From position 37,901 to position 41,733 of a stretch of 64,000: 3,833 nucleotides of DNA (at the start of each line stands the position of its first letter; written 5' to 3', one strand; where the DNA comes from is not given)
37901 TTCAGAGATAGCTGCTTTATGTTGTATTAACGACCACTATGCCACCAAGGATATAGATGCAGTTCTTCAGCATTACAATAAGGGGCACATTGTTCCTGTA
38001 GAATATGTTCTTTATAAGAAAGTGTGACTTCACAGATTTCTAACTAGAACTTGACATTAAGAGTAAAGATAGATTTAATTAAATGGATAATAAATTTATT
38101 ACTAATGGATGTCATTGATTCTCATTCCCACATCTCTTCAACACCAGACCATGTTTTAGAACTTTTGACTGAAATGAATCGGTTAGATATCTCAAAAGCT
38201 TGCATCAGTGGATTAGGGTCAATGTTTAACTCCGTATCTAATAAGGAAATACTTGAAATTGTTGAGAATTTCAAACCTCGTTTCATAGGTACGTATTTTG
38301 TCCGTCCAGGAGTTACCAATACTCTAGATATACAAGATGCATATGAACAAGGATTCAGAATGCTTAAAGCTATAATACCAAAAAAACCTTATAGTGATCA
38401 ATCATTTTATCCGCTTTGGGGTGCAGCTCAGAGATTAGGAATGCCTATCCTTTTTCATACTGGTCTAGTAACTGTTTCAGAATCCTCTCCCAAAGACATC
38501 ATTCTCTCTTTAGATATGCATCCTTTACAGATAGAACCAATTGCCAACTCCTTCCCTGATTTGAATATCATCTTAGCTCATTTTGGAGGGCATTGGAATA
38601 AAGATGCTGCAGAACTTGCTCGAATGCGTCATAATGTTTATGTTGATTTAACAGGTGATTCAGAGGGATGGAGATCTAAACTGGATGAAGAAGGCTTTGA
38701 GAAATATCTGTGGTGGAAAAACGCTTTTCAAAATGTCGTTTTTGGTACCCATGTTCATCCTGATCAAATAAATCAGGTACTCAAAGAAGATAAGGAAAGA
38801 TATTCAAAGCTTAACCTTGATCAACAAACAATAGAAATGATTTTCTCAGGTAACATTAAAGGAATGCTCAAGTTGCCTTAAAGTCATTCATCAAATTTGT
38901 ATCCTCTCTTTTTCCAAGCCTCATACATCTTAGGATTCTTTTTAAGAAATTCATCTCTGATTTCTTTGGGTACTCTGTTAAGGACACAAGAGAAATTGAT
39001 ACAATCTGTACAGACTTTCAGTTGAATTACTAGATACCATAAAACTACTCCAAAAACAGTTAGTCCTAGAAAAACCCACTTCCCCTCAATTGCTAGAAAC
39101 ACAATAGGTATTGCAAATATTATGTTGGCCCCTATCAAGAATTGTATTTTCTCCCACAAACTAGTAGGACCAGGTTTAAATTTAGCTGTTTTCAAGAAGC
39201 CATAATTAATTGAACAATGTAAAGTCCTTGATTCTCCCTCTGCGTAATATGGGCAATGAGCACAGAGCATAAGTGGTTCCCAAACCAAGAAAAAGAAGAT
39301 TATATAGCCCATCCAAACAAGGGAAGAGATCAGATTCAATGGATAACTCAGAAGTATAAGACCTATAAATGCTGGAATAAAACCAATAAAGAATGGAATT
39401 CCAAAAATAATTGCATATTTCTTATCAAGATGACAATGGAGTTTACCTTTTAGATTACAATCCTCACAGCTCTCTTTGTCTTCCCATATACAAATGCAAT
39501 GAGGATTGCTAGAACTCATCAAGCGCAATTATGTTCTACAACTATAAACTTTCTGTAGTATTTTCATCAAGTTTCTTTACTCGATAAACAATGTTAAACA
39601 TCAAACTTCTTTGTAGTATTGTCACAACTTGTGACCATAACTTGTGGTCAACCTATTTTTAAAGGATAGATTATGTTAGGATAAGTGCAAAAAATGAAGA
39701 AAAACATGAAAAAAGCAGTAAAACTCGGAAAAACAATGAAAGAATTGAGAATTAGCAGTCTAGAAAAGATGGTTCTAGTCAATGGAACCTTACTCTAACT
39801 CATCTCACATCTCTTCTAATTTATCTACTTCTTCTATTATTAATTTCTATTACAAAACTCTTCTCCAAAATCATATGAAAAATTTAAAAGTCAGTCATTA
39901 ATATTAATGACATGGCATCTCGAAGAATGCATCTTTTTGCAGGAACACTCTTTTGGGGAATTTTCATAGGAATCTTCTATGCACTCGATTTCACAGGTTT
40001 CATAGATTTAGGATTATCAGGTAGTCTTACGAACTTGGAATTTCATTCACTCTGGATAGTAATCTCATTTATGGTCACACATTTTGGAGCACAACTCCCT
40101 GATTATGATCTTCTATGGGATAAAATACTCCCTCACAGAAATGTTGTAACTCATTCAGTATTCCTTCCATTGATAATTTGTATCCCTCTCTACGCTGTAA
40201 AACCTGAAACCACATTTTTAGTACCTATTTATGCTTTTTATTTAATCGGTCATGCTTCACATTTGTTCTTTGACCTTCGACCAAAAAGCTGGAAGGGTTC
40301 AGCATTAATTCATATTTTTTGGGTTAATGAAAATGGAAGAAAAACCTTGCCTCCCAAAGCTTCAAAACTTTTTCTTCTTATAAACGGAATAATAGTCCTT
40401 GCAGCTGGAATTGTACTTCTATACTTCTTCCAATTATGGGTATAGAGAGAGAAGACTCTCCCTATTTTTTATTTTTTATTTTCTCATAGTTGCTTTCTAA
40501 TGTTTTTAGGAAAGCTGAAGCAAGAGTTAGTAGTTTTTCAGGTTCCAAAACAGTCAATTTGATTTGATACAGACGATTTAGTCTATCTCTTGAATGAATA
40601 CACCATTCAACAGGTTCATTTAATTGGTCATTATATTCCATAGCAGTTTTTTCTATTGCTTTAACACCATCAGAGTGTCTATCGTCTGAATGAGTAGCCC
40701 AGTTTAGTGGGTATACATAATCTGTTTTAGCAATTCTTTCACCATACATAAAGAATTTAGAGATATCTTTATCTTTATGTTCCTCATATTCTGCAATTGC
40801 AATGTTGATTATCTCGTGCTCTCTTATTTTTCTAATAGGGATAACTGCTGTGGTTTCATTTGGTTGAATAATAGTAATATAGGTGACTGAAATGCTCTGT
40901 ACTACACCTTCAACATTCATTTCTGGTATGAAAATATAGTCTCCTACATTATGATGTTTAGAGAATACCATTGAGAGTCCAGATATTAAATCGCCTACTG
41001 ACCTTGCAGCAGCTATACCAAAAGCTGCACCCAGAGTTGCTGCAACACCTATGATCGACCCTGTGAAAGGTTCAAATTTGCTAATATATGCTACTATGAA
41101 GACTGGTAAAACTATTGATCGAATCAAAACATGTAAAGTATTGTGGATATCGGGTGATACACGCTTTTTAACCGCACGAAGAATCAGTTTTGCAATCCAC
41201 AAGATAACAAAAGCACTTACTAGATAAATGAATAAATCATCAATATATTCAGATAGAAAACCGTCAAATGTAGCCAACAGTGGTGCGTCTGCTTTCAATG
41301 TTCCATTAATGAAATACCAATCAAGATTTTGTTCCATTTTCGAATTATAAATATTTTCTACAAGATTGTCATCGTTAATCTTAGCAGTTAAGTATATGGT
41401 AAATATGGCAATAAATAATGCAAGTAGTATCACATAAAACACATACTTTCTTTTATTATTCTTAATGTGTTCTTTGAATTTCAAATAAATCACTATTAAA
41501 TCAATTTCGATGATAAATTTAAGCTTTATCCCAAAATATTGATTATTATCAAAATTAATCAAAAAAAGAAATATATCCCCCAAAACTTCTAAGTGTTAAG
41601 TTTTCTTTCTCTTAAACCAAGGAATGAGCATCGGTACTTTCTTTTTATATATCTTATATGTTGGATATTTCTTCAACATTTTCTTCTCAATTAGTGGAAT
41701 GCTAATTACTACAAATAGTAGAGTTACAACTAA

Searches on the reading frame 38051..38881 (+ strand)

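Call 3: search_protein_families(library=pfam, proteins=[window:38051-38881:+], max_evalue=0.01)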
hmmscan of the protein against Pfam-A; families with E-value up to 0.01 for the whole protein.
window:38051-38881:+ (276 aa): 1 family
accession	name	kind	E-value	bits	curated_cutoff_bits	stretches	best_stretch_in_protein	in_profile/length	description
PF04909.20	Amidohydro_2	-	3.6e-16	60.2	26.4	1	73-269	76-283/289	Amidohydrolase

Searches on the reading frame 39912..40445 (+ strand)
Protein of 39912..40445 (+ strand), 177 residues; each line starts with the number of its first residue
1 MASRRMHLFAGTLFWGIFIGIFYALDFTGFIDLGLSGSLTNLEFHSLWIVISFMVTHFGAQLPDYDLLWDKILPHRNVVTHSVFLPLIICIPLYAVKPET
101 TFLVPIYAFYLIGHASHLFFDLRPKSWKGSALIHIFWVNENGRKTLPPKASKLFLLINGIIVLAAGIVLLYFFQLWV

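Call 3: search_protein_families(library=pfam, proteins=[window:39912-40445:+], max_evalue=0.01)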
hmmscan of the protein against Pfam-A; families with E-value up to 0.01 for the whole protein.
window:39912-40445:+ (177 aa): 1 family
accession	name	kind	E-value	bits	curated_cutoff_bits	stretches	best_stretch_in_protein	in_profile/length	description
PF04307.19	YdjM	-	9.3e-05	22.4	29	1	51-122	28-107/176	YdjM inner membrane protein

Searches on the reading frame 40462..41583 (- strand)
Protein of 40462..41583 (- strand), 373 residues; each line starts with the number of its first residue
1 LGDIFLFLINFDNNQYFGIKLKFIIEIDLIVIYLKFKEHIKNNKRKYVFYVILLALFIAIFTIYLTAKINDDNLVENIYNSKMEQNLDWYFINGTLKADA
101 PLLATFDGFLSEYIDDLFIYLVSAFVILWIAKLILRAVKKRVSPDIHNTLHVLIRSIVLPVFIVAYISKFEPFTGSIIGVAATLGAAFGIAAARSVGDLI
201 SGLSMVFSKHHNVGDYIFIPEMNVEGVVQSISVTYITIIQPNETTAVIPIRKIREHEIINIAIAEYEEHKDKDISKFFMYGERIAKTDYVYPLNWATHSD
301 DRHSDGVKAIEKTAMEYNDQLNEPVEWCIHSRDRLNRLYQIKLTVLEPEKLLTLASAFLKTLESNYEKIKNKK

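Call 3: search_protein_families(library=pfam, proteins=[window:40462-41583:-], max_evalue=0.01)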
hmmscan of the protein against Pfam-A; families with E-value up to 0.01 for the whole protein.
window:40462-41583:- (373 aa): 1 family
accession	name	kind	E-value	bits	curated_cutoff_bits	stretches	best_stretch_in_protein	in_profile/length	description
PF00924.24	MS_channel_2nd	-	2.8e-11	43.8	20.2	1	195-261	2-66/68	Mechanosensitive ion channel, beta-domain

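Call 4: search_protein_families(library=ncbifam, proteins=[window:40462-41583:-], max_evalue=0.01)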
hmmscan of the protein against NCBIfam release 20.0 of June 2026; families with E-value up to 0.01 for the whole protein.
window:40462-41583:- (373 aa): 4 families
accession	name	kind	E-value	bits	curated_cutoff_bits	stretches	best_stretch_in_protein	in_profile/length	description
NF007662.0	PRK10334.1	subfamily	5.8e-08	32.3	321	1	121-262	35-179/286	small-conductance mechanosensitive channel MscS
NF047602.1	MscsSHelicob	equivalog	7.7e-07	28.8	400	1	118-264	18-161/260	small-conductance mechanosensitive channel MscS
NF047601.1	MscSThanab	equivalog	8.4e-07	28.7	500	1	148-263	62-188/280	small-conductance mechanosensitive channel MscS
NF008542.0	PRK11465.1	equivalog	0.0047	15.2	596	1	147-255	514-616/741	mechanosensitive channel protein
